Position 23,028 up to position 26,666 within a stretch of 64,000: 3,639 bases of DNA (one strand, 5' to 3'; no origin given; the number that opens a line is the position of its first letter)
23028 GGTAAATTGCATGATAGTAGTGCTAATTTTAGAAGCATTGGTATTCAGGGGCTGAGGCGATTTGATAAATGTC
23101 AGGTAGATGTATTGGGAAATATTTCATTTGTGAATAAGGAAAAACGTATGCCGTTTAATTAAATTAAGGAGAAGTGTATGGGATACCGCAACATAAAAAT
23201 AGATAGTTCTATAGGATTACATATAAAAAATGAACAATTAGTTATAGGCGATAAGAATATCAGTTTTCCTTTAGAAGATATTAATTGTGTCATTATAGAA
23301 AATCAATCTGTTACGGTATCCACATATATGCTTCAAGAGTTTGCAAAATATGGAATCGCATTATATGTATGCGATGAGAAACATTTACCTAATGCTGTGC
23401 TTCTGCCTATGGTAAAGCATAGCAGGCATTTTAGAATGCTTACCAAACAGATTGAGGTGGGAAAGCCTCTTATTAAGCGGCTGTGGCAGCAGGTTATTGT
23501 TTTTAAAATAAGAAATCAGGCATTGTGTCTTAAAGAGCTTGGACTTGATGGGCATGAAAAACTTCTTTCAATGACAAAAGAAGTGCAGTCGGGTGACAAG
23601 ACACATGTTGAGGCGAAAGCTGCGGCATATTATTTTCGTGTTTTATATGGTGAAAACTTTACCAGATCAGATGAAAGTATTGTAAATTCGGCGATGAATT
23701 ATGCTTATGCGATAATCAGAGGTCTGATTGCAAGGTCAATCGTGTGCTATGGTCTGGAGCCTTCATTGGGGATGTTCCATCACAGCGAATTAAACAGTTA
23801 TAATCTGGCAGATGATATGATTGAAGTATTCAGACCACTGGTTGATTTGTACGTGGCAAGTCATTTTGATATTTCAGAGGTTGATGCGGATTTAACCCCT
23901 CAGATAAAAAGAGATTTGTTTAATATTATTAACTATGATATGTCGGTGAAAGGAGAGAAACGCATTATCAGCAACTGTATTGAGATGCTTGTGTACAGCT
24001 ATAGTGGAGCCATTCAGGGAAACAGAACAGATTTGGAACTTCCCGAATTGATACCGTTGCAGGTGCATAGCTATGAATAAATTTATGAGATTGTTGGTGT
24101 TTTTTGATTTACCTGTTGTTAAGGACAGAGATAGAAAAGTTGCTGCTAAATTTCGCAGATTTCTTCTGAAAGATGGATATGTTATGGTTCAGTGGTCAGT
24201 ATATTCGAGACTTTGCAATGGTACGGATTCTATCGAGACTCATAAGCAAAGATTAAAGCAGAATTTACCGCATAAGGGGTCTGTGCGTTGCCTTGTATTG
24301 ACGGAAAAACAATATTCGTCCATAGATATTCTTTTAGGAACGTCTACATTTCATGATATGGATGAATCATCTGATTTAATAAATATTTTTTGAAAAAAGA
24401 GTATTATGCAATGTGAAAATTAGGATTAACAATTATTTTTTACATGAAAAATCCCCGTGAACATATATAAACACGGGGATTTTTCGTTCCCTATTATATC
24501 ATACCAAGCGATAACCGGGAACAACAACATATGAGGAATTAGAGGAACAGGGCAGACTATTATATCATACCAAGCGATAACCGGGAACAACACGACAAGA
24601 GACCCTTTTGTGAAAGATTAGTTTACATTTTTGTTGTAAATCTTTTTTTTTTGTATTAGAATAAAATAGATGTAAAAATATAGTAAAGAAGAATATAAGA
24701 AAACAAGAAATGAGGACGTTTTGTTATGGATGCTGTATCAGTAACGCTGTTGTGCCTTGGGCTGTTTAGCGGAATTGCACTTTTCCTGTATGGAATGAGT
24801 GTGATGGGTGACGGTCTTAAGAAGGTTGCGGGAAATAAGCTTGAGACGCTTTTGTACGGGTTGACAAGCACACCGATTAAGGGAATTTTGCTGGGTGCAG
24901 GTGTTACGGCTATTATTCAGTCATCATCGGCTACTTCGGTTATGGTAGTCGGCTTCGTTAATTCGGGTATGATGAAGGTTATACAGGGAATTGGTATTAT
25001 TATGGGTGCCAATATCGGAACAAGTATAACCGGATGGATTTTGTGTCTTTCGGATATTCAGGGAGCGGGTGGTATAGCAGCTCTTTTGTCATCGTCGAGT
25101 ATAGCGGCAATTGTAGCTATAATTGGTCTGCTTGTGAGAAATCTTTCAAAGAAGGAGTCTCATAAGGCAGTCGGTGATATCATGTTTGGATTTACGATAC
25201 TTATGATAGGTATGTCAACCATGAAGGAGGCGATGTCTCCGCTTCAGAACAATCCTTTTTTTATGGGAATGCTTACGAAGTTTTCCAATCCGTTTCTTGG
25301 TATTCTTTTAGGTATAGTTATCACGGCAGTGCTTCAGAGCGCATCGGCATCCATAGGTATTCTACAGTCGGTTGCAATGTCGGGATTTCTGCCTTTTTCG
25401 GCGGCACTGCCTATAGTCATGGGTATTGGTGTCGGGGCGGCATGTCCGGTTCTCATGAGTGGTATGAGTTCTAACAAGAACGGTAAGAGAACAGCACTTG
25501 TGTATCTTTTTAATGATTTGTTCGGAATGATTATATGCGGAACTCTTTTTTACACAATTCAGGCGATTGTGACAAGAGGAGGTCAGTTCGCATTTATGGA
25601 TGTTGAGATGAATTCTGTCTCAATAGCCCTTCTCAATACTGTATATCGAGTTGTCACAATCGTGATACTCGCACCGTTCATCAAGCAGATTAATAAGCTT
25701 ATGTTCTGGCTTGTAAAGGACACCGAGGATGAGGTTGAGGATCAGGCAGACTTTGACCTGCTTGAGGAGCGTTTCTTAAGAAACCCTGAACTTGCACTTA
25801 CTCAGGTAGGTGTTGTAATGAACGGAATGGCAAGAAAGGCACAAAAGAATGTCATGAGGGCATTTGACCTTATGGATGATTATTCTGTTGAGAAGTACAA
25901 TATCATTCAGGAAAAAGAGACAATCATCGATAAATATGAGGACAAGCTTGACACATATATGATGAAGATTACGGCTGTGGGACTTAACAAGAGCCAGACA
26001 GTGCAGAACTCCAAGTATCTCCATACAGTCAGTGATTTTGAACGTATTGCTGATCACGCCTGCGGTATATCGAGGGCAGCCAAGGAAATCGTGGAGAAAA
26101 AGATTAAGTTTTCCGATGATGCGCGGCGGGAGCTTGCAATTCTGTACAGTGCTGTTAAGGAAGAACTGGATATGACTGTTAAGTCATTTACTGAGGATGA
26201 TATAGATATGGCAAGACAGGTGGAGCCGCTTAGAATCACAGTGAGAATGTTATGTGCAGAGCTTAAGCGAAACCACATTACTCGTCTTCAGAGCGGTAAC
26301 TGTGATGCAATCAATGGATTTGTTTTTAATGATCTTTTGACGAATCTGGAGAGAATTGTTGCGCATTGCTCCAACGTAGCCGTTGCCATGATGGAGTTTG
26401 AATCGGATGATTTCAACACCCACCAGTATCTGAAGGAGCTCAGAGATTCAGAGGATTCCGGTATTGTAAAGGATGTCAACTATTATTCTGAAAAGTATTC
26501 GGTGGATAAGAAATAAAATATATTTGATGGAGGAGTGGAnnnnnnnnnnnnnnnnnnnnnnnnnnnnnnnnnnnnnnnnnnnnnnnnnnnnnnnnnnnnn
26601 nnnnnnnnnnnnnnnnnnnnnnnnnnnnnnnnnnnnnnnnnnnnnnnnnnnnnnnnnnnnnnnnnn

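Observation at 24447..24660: Two-repeat CRISPR array whose repeats carry an extended -10 promoter on the minus strand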

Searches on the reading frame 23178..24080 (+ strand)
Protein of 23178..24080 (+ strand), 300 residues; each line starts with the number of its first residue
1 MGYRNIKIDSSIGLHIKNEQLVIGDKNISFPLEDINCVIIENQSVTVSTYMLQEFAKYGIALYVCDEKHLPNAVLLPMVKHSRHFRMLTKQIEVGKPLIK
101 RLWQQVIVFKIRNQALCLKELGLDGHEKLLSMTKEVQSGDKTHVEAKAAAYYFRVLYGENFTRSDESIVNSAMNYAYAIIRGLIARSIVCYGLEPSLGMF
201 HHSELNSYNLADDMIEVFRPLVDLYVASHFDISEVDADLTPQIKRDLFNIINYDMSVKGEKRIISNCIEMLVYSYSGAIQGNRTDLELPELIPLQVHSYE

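Call 4: search_protein_families(library=pfam, proteins=[window:23178-24080:+])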
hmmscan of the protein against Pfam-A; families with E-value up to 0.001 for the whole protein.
window:23178-24080:+ (300 aa): 1 family
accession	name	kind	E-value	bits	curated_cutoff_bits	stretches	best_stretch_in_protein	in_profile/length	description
PF01867.21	Cas_Cas1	-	2.4e-22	79.8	22.3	1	14-231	10-251/283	CRISPR associated protein Cas1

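Call 5: search_protein_families(library=ncbifam, proteins=[window:23178-24080:+])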
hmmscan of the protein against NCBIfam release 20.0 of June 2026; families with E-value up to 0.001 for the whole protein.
window:23178-24080:+ (300 aa): 9 families
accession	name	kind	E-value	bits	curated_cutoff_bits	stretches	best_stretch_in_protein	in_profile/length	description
TIGR03639.1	cas1_NMENI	exception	5.3e-83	278.5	120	1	3-274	1-276/278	type II CRISPR-associated endonuclease Cas1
TIGR00287.1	cas1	equivalog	6.4e-21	74.8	71.7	1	14-232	11-256/327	CRISPR-associated endonuclease Cas1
NF049935.1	cas4g_cas1g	exception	2.2e-12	46.2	560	1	16-222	228-459/546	CRISPR-associated endonuclease Cas4g/Cas1g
TIGR04093.1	cas1_CYANO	exception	1.4e-10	40.7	385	1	25-228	30-254/334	type I-D CRISPR-associated endonuclease Cas1d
TIGR04329.1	cas1_PREFRAN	exception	2.2e-10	40.1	300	1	13-238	17-258/317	type V CRISPR-associated endonuclease Cas1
TIGR03983.1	cas1_MYXAN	equivalog_domain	5.7e-08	32.1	358.05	1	163-241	200-279/347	type I-MYXAN CRISPR-associated endonuclease Cas1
TIGR03640.1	cas1_DVULG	exception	5.9e-08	32.3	385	1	28-226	32-258/340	type I-C CRISPR-associated endonuclease Cas1c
TIGR03641.1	cas1_HMARI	exception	5e-06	26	304.1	1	25-222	24-237/324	type I-B CRISPR-associated endonuclease Cas1b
TIGR03638.1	cas1_ECOLI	exception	8.8e-06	25.1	215.6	1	29-212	39-217/269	type I-E CRISPR-associated endonuclease Cas1e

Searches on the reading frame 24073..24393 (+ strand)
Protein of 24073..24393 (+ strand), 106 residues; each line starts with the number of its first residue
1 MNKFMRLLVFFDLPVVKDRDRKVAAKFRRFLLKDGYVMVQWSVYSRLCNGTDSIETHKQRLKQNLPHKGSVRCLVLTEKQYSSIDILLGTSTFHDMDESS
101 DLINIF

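Call 4: search_protein_families(library=pfam, proteins=[window:24073-24393:+])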
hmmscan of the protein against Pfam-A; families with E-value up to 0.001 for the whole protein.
window:24073-24393:+ (106 aa): 1 family
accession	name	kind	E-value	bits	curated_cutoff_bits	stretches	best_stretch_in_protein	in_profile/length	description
PF09827.14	CRISPR_Cas2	-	4.6e-18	65.6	23.8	1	5-83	1-73/74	CRISPR associated protein Cas2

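Call 5: search_protein_families(library=ncbifam, proteins=[window:24073-24393:+])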
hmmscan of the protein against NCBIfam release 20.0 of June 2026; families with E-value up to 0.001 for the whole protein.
window:24073-24393:+ (106 aa): 1 family
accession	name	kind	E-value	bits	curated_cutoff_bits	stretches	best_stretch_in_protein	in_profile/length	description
TIGR01573.1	cas2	equivalog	2.6e-23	82.1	24.5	1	5-95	1-89/96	CRISPR-associated endonuclease Cas2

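Call 30: find_encoding_contigs(protein=window:24073-24393:+, flank=4000, max_places=10)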
Protein window:24073-24393:+ (106 aa): 24 contigs read that carry it; 10 places shown.
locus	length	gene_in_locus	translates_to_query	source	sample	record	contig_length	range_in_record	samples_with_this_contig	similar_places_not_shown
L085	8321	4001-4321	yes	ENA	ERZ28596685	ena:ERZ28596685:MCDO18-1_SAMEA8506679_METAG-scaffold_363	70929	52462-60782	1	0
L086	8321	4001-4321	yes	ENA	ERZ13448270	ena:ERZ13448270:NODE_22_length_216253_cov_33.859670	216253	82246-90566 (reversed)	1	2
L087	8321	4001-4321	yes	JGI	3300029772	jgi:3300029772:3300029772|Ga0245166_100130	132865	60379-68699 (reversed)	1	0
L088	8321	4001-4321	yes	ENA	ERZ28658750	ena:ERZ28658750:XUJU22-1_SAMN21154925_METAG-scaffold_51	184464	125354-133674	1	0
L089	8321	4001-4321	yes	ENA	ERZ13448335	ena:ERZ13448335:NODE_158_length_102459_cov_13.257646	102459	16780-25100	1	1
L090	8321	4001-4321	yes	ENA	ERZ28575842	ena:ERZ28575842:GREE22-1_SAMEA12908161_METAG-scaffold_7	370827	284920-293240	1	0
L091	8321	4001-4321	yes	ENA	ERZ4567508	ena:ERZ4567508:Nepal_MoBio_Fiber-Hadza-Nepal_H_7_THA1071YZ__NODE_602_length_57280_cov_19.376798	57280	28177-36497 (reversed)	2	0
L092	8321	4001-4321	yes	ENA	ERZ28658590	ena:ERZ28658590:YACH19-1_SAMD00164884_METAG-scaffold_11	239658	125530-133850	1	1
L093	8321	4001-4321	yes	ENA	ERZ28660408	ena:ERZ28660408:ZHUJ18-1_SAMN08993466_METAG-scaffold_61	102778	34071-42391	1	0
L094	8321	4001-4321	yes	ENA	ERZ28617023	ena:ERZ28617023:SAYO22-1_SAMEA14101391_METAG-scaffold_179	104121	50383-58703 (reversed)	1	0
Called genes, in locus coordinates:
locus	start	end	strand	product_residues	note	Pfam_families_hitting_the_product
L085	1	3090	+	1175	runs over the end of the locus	PF18470:Cas9_a (faint), PF13395:HNH_4, PF18541:RuvC_III, PF22702:Cas9_RuvC (weak)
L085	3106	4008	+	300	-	PF01867:Cas_Cas1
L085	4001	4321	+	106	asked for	PF09827:CRISPR_Cas2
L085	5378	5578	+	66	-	-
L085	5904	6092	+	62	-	-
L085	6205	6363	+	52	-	-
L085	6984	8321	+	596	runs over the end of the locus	PF02690:Na_Pi_cotrans, PF01895:PhoU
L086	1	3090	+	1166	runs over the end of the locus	PF13395:HNH_4, PF18541:RuvC_III, PF22702:Cas9_RuvC (weak)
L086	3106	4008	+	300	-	PF01867:Cas_Cas1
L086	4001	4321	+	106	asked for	PF09827:CRISPR_Cas2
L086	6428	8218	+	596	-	PF02690:Na_Pi_cotrans, PF01895:PhoU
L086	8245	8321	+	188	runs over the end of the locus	PF01694:Rhomboid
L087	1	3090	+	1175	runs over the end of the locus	PF18470:Cas9_a (weak), PF13395:HNH_4, PF18541:RuvC_III, PF22702:Cas9_RuvC (weak)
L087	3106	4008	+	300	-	PF01867:Cas_Cas1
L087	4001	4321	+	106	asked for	PF09827:CRISPR_Cas2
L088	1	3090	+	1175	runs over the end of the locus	PF18470:Cas9_a (faint), PF13395:HNH_4, PF18541:RuvC_III, PF22702:Cas9_RuvC (weak)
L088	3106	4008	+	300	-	PF01867:Cas_Cas1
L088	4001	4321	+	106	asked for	PF09827:CRISPR_Cas2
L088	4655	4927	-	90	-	-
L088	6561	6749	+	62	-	-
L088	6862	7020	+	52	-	-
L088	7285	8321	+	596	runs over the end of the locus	PF02690:Na_Pi_cotrans, PF01895:PhoU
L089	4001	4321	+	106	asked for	PF09827:CRISPR_Cas2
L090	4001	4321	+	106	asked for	PF09827:CRISPR_Cas2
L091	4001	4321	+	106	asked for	PF09827:CRISPR_Cas2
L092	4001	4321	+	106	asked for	PF09827:CRISPR_Cas2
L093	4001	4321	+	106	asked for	PF09827:CRISPR_Cas2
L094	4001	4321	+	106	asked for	PF09827:CRISPR_Cas2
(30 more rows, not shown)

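Call 54: search_protein_families(library=pfam, proteins=[L088:6561-6749:+, L088:6862-7020:+], max_evalue=0.01)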
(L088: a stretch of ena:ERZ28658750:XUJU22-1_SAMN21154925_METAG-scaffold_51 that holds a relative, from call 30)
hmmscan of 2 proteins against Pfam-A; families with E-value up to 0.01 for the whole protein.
L088:6561-6749:+ (62 aa): 0 families

L088:6862-7020:+ (52 aa): 0 families

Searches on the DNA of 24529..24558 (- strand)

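Call 28: search_dna_similar(query=window:24529-24558:-, collection=phages, mode=distant, max_evalue=10)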
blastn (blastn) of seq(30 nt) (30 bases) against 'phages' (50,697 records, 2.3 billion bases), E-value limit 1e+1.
Records with a match: 67; places in all: 67; records where one place covers at least 80% of the query: 1.
Best place of each record, by identity: >=99% 11; 95-99% 36; 90-95% 19; 80-90% 1.
By first word of the organism name: Enterococcus 40; Streptococcus 13; Bacillus 3; Pectobacterium 2; Sulfolobus 2; Vibrio 2; Prochlorococcus 2; phage 1; uncultured 1; Bacteriophage 1.
By host as written in the record: Enterococcus faecalis 14; - 10; Enterococcus sp. 6; Enterococcus faecium 3; Bacillus megaterium 2; Enterococcus faecalis strain AH2 2; Enterococcus faecalis 6 2; Sulfolobus 2; and 21 more.
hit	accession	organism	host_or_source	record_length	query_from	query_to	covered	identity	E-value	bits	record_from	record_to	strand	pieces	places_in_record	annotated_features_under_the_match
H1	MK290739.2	Pectobacterium phage Q19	Pectobacterium carotovorum subsp. ...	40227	8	29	73%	95.5%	2e-1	37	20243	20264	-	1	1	head-to-tail joining protein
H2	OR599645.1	Pectobacterium phage PcaP1EGY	Pectobacterium sp.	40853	8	29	73%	95.5%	2e-1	37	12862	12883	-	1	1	hypothetical protein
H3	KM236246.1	Bacillus phage Moonbeam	Bacillus megaterium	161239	9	30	73%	95.5%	2e+0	33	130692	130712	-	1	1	hypothetical protein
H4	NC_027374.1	Bacillus phage Moonbeam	Bacillus megaterium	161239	9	30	73%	95.5%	2e+0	33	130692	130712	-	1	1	hypothetical protein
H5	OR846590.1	Enterococcus phage Efs 1-1-1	Enterococcus faecalis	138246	7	30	80%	87.5%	8e+0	31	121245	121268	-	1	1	record has no annotation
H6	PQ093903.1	Enterococcus phage A155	Enterococcus faecalis V583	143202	8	27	67%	95.0%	2e+0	33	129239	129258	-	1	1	hypothetical protein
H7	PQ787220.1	phage ENP2309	sewage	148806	8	27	67%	95.0%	2e+0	33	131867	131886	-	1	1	hypothetical protein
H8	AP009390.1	Enterococcus phage EF24C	Enterococcus faecalis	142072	8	27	67%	95.0%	2e+0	33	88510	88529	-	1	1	hypothetical protein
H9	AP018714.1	Enterococcus phage phiEF17H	-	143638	8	27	67%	95.0%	2e+0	33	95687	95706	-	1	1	hypothetical protein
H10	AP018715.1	Enterococcus phage phiM1EF22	-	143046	8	27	67%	95.0%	2e+0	33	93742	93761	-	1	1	hypothetical protein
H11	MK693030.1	Enterococcus phage vB_EfaM_Ef2.1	Enterococcus faecalis strain AH2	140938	8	27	67%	95.0%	2e+0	33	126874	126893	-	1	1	hypothetical protein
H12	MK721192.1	Enterococcus phage vB_EfaM_Ef2.3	Enterococcus faecalis strain AH2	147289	8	27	67%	95.0%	2e+0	33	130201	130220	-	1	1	hypothetical protein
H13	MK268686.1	Enterococcus phage vB_EfaH_EF1TV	Enterococcus faecalis 1/1112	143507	8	27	67%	95.0%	2e+0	33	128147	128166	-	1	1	hypothetical protein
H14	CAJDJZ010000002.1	Enterococcus phage vB_EfaH_149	Zamorano cheese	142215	8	27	67%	95.0%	2e+0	33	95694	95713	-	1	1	hypothetical protein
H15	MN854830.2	Enterococcus phage PBEF129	Enterococcus faecalis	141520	8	27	67%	95.0%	2e+0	33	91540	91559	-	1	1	none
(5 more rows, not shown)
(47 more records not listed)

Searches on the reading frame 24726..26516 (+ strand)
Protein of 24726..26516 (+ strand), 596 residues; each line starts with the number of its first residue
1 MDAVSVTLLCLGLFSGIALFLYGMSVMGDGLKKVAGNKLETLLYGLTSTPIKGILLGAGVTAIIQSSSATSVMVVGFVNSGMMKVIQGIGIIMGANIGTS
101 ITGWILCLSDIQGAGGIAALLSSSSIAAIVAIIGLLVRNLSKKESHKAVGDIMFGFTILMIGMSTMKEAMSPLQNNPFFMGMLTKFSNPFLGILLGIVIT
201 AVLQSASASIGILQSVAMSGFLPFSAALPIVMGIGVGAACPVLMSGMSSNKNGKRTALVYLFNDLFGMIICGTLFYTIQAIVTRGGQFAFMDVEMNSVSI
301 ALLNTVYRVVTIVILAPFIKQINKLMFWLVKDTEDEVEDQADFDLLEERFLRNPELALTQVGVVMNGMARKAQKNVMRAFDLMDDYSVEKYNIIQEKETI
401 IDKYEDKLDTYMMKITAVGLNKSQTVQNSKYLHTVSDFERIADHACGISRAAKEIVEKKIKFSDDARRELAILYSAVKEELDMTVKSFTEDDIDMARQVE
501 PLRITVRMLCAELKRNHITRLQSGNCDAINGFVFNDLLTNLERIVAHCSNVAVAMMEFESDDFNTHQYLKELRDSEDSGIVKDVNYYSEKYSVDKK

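Call 4: search_protein_families(library=pfam, proteins=[window:24726-26516:+])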
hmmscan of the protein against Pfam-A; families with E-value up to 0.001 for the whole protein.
window:24726-26516:+ (596 aa): 2 families
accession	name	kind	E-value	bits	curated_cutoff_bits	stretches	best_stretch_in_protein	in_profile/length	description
PF02690.20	Na_Pi_cotrans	-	7.6e-54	181.9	29.1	2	19-167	1-136/137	Na+/Pi-cotransporter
PF01895.24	PhoU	-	2.4e-17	63.5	23.5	2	367-450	3-87/89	PhoU domain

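Call 31: find_encoding_contigs(protein=window:24726-26516:+, flank=4000, max_places=10)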
Protein window:24726-26516:+ (596 aa): 17 contigs read that carry it; 10 places shown.
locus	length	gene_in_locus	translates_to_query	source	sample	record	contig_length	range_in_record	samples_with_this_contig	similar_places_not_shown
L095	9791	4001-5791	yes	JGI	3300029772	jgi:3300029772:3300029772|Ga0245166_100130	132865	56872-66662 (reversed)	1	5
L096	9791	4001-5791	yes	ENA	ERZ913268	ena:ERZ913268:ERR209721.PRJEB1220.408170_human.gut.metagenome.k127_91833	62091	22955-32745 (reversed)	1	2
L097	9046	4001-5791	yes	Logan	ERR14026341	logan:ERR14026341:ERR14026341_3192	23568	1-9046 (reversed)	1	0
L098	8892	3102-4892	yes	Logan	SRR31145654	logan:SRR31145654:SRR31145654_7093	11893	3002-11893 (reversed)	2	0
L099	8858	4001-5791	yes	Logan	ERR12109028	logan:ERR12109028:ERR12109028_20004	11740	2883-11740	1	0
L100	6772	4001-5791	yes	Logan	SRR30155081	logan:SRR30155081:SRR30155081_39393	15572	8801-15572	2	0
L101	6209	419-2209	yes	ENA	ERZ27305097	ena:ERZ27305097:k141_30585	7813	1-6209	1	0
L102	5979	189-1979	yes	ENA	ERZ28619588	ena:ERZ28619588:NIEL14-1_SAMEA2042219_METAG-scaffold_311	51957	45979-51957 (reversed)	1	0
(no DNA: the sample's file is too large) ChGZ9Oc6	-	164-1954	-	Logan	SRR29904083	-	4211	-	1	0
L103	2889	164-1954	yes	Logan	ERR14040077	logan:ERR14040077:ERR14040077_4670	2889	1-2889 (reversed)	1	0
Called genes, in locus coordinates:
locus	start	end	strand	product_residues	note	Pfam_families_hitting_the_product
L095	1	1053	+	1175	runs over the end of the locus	PF18470:Cas9_a (weak), PF13395:HNH_4, PF18541:RuvC_III, PF22702:Cas9_RuvC (weak)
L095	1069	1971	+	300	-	PF01867:Cas_Cas1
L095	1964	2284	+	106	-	PF09827:CRISPR_Cas2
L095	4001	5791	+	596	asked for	PF02690:Na_Pi_cotrans, PF01895:PhoU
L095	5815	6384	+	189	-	PF01694:Rhomboid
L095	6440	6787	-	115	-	PF13560:HTH_31, PF12844:HTH_19, PF13443:HTH_26, PF01381:HTH_3, PF07022:Phage_CI_repr (faint)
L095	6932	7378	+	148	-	-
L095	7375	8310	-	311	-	PF00126:HTH_1, PF03466:LysR_substrate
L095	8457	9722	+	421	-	PF00330:Aconitase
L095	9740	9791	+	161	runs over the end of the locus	PF00694:Aconitase_C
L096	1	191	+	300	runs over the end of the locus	PF01867:Cas_Cas1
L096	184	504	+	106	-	PF09827:CRISPR_Cas2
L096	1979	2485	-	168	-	-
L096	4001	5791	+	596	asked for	PF02690:Na_Pi_cotrans, PF01895:PhoU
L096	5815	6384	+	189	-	PF01694:Rhomboid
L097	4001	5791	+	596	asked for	PF02690:Na_Pi_cotrans, PF01895:PhoU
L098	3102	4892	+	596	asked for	PF02690:Na_Pi_cotrans, PF01895:PhoU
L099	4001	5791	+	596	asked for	PF02690:Na_Pi_cotrans, PF01895:PhoU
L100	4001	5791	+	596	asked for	PF02690:Na_Pi_cotrans, PF01895:PhoU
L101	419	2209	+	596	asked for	PF02690:Na_Pi_cotrans, PF01895:PhoU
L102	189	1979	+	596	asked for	PF02690:Na_Pi_cotrans, PF01895:PhoU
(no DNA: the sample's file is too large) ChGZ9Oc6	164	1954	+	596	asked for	PF02690:Na_Pi_cotrans, PF01895:PhoU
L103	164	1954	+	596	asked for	PF02690:Na_Pi_cotrans, PF01895:PhoU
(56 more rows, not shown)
